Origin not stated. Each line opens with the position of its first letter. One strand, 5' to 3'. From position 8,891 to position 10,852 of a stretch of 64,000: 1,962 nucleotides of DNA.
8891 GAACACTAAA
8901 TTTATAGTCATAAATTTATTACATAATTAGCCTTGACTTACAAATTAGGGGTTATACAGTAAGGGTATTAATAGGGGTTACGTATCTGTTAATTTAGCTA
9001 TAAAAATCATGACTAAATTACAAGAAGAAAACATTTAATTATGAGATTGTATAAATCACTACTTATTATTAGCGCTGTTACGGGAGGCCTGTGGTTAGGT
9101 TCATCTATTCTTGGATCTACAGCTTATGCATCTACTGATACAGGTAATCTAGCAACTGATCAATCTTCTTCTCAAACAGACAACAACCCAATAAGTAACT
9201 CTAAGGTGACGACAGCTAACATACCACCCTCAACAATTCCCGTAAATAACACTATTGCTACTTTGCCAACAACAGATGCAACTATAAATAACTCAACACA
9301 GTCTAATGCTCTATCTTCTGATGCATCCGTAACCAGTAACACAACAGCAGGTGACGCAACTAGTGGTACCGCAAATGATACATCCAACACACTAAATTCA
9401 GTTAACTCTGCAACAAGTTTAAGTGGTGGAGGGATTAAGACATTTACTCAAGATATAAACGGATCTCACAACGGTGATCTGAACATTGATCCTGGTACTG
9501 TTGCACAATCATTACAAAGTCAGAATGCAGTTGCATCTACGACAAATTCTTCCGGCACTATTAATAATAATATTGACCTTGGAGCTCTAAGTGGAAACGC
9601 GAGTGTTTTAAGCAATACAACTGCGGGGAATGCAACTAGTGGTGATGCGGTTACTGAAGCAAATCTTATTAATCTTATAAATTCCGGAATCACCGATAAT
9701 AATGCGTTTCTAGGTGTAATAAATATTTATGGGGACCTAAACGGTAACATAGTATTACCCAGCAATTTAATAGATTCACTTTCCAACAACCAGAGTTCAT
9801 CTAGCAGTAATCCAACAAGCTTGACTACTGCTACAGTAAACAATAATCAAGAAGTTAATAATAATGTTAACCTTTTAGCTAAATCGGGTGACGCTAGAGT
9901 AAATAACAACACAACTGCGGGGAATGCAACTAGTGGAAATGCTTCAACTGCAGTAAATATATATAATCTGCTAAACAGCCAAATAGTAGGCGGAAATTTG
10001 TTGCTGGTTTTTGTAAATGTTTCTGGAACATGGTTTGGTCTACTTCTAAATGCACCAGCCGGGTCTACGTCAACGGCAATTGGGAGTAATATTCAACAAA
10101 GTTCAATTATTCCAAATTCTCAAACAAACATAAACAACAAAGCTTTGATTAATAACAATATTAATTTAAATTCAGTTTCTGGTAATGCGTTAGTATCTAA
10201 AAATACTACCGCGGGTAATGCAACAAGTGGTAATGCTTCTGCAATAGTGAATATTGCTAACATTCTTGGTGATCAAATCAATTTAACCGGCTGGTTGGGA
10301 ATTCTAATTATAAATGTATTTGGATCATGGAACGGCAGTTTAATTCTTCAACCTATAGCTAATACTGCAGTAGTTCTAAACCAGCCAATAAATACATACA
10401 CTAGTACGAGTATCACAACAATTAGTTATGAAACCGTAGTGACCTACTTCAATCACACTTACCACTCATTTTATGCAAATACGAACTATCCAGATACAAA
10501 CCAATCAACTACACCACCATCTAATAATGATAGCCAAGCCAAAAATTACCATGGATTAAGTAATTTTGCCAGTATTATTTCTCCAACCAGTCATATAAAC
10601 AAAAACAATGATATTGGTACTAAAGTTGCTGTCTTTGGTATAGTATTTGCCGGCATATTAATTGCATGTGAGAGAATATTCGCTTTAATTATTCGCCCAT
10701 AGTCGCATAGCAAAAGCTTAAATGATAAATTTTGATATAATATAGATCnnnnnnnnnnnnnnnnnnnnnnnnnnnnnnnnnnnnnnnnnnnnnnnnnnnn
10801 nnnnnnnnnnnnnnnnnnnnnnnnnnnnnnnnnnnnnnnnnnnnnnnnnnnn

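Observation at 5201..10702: Cluster of four paralogous secreted Asn/Ser/Thr-rich repeat proteins built from a sequon-dense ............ module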

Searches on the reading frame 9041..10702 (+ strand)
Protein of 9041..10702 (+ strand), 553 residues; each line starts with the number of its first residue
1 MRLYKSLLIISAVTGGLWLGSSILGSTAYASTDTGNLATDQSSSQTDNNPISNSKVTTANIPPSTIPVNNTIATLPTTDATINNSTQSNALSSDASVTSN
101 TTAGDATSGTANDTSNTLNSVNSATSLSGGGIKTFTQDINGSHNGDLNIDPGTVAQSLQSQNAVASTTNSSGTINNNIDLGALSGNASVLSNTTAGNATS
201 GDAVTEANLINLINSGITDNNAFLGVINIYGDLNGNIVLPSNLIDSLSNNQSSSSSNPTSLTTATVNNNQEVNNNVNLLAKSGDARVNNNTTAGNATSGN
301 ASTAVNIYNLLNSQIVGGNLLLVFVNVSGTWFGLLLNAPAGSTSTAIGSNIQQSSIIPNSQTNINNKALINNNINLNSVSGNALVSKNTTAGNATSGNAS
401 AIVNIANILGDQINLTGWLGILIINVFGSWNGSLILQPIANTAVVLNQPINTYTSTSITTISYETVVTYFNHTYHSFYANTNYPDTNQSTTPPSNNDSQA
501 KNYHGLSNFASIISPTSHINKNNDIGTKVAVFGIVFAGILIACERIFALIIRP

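Call 3: search_protein_families(library=pfam, proteins=[window:9041-10702:+], max_evalue=1)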
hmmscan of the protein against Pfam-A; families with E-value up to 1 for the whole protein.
window:9041-10702:+ (553 aa): 1 family
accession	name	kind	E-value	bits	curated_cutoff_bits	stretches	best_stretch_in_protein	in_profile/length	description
PF18836.7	B_solenoid_ydck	-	0.67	10.5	30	0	379-392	3-16/17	YdcK Beta solenoid repeat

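Call 4: search_protein_families(library=ncbifam, proteins=[window:9041-10702:+], max_evalue=1)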
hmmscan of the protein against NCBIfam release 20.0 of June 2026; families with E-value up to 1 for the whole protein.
window:9041-10702:+ (553 aa): 1 family
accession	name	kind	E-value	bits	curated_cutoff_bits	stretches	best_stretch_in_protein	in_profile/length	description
NF047413.1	heterocyst_PatX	equivalog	0.13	13.1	30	1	1-51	1-56/69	heterocyst-inhibiting protein PatX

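Call 7: find_homologous_proteins(query=window:9041-10702:+)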
Query window:9041-10702:+ (553 aa): 1484 proteins with E <= 0.001 among 8000 candidates; the best 120 are listed.
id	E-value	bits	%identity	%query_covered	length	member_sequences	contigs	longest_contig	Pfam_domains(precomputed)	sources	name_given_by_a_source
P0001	0.0e+0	1108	100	100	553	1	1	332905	-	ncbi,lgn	-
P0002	7.6e-117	409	44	100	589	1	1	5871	-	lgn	-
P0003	4.2e-112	394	71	4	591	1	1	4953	-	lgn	-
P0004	4.9e-109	383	46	100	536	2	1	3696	-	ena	-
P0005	8.1e-103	363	49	86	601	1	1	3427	-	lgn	-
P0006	2.0e-99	352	48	86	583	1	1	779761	-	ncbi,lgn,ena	-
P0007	9.3e-94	333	53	75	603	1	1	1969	-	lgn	-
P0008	4.9e-92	327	47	87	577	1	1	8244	-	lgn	-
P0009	1.1e-91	326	52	66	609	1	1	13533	-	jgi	jgi:hypothetical protein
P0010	1.9e-91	325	47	80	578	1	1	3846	-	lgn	-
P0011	5.4e-91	324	49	73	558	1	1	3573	-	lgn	-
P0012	3.3e-90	321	44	88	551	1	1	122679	-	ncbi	ncbi:MAG: beta strand repeat-containing protein [Candidatus Saccharimonadales bacterium]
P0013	2.1e-89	319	45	86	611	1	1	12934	-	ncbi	-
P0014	1.7e-88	316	54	63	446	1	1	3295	-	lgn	-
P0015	2.6e-88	315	51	68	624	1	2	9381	-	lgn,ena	-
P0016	5.0e-88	314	52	66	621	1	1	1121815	-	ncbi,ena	-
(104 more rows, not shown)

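Call 16: find_encoding_contigs(protein=P0006, flank=8000, max_places=2)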
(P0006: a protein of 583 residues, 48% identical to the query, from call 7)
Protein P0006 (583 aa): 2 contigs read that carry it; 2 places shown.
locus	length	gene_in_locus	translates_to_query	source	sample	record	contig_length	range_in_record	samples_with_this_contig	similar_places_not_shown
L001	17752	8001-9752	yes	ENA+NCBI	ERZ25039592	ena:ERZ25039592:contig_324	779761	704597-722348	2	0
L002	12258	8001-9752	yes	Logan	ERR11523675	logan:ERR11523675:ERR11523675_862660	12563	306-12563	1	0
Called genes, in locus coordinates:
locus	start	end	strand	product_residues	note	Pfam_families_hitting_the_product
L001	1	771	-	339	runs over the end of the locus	PF25886:Msy1 (weak)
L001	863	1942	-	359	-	-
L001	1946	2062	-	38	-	-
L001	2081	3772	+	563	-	PF13426:PAS_9 (weak), PF00512:HisKA, PF02518:HATPase_c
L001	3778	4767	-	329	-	PF00652:Ricin_B_lectin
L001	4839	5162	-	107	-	PF00520:Ion_trans (weak), PF07885:Ion_trans_2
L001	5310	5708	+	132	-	PF23636:DUF7144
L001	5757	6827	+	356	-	-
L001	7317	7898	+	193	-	-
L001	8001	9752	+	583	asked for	-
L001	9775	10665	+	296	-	PF17773:UPF0176_N, PF00581:Rhodanese, PF12368:Rhodanese_C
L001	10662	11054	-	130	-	PF06262:Zincin_1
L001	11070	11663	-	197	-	-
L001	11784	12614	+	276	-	PF00005:ABC_tran, PF13304:AAA_21 (faint)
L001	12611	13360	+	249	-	PF01061:ABC2_membrane, PF12698:ABC2_membrane_3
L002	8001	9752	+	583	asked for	-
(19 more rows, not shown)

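Call 17: find_encoding_contigs(protein=P0016, flank=8000, max_places=2)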
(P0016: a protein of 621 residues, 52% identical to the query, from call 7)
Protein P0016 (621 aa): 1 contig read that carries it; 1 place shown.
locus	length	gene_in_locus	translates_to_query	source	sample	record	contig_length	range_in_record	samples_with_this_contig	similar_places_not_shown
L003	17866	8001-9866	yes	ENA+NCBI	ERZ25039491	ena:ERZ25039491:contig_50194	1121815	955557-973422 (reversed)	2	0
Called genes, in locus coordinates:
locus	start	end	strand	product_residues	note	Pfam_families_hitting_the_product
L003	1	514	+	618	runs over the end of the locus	PF09826:Beta_propel (faint), PF08309:LVIVD (weak)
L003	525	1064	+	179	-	-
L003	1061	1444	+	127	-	-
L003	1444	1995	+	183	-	-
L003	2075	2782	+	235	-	PF07963:N_methyl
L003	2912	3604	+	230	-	PF07963:N_methyl (weak)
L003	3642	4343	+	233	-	PF07963:N_methyl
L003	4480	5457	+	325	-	PF13489:Methyltransf_23, PF08241:Methyltransf_11, PF08242:Methyltransf_12 (weak), PF13649:Methyltransf_25 (weak), PF13847:Methyltransf_31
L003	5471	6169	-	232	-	PF13545:HTH_Crp_2, PF00325:Crp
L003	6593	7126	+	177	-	-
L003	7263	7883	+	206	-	-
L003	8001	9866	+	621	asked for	-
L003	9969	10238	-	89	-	PF01797:Y1_Tnp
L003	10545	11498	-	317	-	-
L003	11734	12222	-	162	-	-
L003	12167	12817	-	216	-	-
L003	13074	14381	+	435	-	PF01943:Polysacc_synt (faint), PF13440:Polysacc_synt_3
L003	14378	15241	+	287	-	PF14305:ATPgrasp_TupA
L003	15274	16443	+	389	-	PF13439:Glyco_transf_4, PF13477:Glyco_trans_4_2 (faint), PF13579:Glyco_trans_4_4 (weak), PF20706:GT4-conflict, PF00534:Glycos_transf_1, PF13692:Glyco_trans_1_4, PF13524:Glyco_trans_1_2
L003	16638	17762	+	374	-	PF00150:Cellulase (weak)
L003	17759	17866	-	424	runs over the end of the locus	PF00150:Cellulase (weak), PF01229:Glyco_hydro_39 (weak), PF22612:GH113 (faint)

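Call 24: predict_structure(alignment_id=A1)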
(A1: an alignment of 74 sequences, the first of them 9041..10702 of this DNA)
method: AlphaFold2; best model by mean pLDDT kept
length: 553 residues; sequences in the alignment: 74
mean_pLDDT: 70.6   pTM: 0.56
mean pLDDT of the five models: 70.6, 68.3, 68.3, 65.9, 64.3
residues with pLDDT >= 90: 169; 70-90: 144; 50-70: 87; < 50: 153
segments of 3 or more residues with pLDDT < 50: 25-73, 157-164, 340-359, 452-523
pLDDT, mean of each block of 10 residues (from residue 1): 75 83 50 39 36 36 42 63 90 93 93 85 56 82 91 55 61 92 96 95 92 68 85 93 67 52 75 96 96 96 91 69 84 69 35 44 82 97 97 97 88 65 90 87 63 43 33 31 35 40 35 39 61 87 87 66
secondary structure, 60 per line:
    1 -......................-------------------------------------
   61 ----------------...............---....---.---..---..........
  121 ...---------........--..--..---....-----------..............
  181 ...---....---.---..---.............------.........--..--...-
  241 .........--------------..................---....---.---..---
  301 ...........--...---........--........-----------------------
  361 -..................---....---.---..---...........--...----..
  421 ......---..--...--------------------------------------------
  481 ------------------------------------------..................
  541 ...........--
elements in order: H2-23 E77-91 E95-98 E111-123 E133-140 H152-155 E167-183 E187-190 E203-215 E222-230 E237-239 H241-249 E264-281 E285-288 E301-311 E314-316 E320-327 E330-337 E362-379 E383-386 E399-409 E412-414 E419-426 E434-436 H523-551

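Call 28: search_solved_structures(query=A1, max_evalue=1, show_alignments=2)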
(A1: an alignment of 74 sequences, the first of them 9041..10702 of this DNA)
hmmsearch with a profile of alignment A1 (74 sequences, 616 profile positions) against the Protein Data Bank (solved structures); distinct sequences matched with E-value up to 1: 0.

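Call 34: find_related_loci(query=A1, collection=genome_contigs, flank=6000)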
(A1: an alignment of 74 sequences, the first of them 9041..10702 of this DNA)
Query A1 (553 aa) in genome_contigs; peptide patterns used: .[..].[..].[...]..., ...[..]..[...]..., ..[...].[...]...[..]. (x = any residue, [..] = any of these).
523 stretches matched a pattern; 434 encode a relative of the query (tblastn E <= 1e-3); the best 80 are kept; 80 distinct loci.
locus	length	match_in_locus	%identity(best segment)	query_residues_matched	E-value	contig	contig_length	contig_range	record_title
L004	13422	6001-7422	44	62-547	3e-96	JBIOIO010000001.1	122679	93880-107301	MAG: Candidatus Saccharimonadales bacterium isolate GcA13-10 k141_139019_length_122679_cov_85.7846, whole genome shotgun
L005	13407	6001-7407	48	77-553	6e-95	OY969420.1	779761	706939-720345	MAG: uncultured bacterium isolate MFD09495.bin.3.99 genome assembly, chromosome: 1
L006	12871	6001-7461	45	77-552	2e-91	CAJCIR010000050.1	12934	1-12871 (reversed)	Chlamydiae bacterium isolate BOG_genome_mining.3 genome assembly, contig: k141_10017683, whole genome shotgun sequence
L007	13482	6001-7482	42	3-438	1e-90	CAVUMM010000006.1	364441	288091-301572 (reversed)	MAG: uncultured Candidatus Saccharibacteria bacterium isolate MFD06435.bin.1.175 genome assembly, contig: contig_35922,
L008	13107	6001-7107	52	76-455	3e-88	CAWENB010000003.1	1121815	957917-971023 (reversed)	MAG: Candidatus Saccharimonadia bacterium isolate MFD02248.bin.2.138 genome assembly, contig: contig_50194, whole genome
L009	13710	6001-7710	47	1-479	6e-84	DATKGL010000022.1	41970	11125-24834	MAG TPA_asm: Patescibacteria group bacterium isolate SMAG_U14550 k141_65456, whole genome shotgun sequence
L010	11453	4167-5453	45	69-463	8e-83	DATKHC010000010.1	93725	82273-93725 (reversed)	MAG TPA_asm: Candidatus Saccharimonadales bacterium isolate SMAG_U14567 k141_52126, whole genome shotgun sequence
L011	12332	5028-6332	41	78-525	4e-82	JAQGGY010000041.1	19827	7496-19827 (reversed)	MAG: Candidatus Saccharibacteria bacterium isolate RYN_419 scaffold_261542, whole genome shotgun sequence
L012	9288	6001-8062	47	77-434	2e-80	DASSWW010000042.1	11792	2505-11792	MAG TPA_asm: Candidatus Saccharimonadales bacterium isolate SMAG_U633 k141_980647, whole genome shotgun sequence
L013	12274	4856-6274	41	78-552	3e-80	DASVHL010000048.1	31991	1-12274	MAG TPA_asm: Candidatus Saccharimonadales bacterium isolate SMAG_U2965 k141_526, whole genome shotgun sequence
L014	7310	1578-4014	51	80-445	2e-80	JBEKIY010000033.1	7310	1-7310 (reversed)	MAG: Candidatus Saccharimonadales bacterium isolate SPRUCE 310 SPRUCE_310_33, whole genome shotgun sequence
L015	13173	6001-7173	48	79-446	8e-80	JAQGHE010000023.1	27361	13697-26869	MAG: Candidatus Saccharibacteria bacterium isolate RYN_425 scaffold_52990, whole genome shotgun sequence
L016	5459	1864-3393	38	50-552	3e-78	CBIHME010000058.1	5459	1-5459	MAG TPA_asm: uncultured bacterium isolate SRR17255032_binner12_Refined_22 genome assembly, contig: ERZ27337163.3138, who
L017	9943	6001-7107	49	62-474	1e-77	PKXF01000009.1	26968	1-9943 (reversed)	MAG: Candidatus Saccharibacteria bacterium isolate palsa_1325 73.20120500_P26.46_contig_11541, whole genome shotgun sequ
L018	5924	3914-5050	47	78-449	1e-77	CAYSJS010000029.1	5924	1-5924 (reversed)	MAG TPA_asm: uncultured Candidatus Saccharibacteria bacterium isolate SRP135725_co1_201 genome assembly, contig: NODE_20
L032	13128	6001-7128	45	77-446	5e-75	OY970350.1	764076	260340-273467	MAG: uncultured bacterium isolate MFD09567.bin.c.1 genome assembly, chromosome: 1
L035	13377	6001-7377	43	77-549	1e-74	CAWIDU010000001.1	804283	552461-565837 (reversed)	MAG: uncultured Candidatus Saccharibacteria bacterium isolate MFD04540.bin.2.10 genome assembly, contig: contig_3850, wh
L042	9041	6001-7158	43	79-452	2e-73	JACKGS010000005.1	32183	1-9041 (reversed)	MAG: Candidatus Nomurabacteria bacterium isolate HK-STAS-PATE-44 HK-STAS-PATE-44_5, whole genome shotgun sequence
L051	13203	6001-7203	45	23-446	6e-72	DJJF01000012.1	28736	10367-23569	MAG TPA_asm: Candidatus Saccharibacteria bacterium UBA6575 UBA6575_contig_250, whole genome shotgun sequence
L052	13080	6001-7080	45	78-446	4e-72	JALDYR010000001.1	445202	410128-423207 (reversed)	MAG: Candidatus Saccharibacteria bacterium isolate MCT-ROC-43 NODE_2_length_445202_cov_58.846891, whole genome shotgun s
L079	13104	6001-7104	44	77-446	1e-68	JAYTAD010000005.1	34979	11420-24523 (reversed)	MAG: Candidatus Saccharibacteria bacterium isolate GFS_1383 GFS_1383_4, whole genome shotgun sequence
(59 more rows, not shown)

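Call 40: search_protein_families(library=pfam, alignment_id=A1, max_evalue=1)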
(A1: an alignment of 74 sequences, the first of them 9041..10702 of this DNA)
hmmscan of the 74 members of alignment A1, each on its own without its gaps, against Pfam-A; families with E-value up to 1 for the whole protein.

A. member 1, window:9041-10702:+ (553 aa): 1 family
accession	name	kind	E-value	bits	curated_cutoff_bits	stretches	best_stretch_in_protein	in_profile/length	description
PF18836.7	B_solenoid_ydck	-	0.67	10.5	30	0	379-392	3-16/17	YdcK Beta solenoid repeat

B. families by the number of members that match (of 74 scanned): 22 families
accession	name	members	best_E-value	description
PF11545.14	HemeBinding_Shp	3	0.09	Cell surface heme-binding protein Shp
PF08571.15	Yos1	3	0.23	Yos1-like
PF12930.12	DUF3836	2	0.15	Family of unknown function (DUF3836)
PF02411.20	MerT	2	0.34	MerT mercuric transport protein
PF18836.7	B_solenoid_ydck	2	0.47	YdcK Beta solenoid repeat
PF23532.1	Microp_apicomplexa_18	1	0.0039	Apicomplexa microprotein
PF13516.12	LRR_6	1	0.025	Leucine Rich repeat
PF03165.22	MH1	1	0.032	MH1 domain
PF13415.12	Kelch_3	1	0.074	Galactose oxidase, central domain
PF14627.12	DUF4453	1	0.16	Domain of unknown function (DUF4453)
PF17925.6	TetR_C_20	1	0.16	Tetracyclin repressor-like, C-terminal domain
PF25230.1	DUF7846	1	0.2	Domain of unknown function (DUF7846)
PF13103.11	TonB_2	1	0.23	TonB C terminal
PF24326.1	DUF7496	1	0.23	Domain of unknown function (DUF7496)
PF01302.31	CAP_GLY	1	0.24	CAP-Gly domain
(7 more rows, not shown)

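Call 42: fold_search(model_id=the predicted structure, library=pdb)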
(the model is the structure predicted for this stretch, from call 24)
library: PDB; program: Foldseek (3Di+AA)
matches with E <= 10: 6; with E <= 0.001: 0
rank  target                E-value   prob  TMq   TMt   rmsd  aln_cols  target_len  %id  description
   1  9u4u_A                6.4e-01  0.06  0.07  0.18  20.0       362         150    8  Structure of the functional amyloid FapC from Pseudomonas sp.UK4 (released 2025-08-06)
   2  9nqd_0                2.7e+00  0.01  0.07  0.15  26.2       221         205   14  Structure of Pseudomonas FapC Biofilm-Forming Functional Amyloid (released 2025-06-25)
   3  1vh4_A                4.8e+00  0.00  0.06  0.08  27.0       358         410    8  Crystal structure of a stabilizer of iron transporter (released 2003-12-30)
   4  4dn7_A                5.0e+00  0.00  0.05  0.06  26.8       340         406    8  CRYSTAL STRUCTURE OF putative ABC transporter, ATP-binding protein from Methanosarcina mazei Go1 (released 2012-02-22)
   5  5awg_B                6.0e+00  0.00  0.05  0.06  28.1       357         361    8  Crystal structure of Hg-bound SufB-SufC-SufD complex from Escherichia coli (released 2015-11-11)
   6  5uyt_B                9.6e+00  0.00  0.04  0.05  29.9       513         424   11  Crystal structure of ice binding protein from an Antarctic bacterium Flavobacteriaceae (released 2017-10-25)
